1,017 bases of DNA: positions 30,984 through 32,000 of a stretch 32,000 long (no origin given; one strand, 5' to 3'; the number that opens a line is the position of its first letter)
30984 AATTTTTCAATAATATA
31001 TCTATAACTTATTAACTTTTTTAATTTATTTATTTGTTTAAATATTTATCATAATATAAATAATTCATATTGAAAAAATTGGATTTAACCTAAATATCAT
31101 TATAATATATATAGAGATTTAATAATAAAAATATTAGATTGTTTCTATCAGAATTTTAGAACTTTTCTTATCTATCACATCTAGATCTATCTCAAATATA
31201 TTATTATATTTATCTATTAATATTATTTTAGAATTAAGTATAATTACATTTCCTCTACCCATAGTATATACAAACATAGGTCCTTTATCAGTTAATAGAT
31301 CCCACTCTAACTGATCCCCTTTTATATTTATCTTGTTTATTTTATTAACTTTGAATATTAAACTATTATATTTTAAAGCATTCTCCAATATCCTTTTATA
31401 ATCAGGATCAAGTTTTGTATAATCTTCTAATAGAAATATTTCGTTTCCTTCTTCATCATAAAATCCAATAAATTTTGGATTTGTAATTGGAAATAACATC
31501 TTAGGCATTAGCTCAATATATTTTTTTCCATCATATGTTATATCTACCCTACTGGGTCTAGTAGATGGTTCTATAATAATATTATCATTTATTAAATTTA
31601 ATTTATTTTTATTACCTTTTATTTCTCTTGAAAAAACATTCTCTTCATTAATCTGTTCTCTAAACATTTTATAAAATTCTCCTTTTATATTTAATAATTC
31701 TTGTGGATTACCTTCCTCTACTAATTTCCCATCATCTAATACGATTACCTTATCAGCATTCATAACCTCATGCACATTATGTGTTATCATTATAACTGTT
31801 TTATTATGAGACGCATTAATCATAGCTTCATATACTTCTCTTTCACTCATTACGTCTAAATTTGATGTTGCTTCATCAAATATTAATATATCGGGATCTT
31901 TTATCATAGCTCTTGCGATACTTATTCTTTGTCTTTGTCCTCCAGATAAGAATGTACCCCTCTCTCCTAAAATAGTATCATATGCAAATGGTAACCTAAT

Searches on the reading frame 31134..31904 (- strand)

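Call 62: search_protein_families(library=pfam, proteins=[window:31134-31904:-], max_evalue=0.001)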
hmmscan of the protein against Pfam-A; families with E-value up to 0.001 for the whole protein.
window:31134-31904:- (256 aa): 1 family
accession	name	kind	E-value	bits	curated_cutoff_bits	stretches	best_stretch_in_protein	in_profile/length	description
PF08909.16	DUF1854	-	9.1e-31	106.9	26.8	1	130-253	2-128/130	Domain of unknown function (DUF1854)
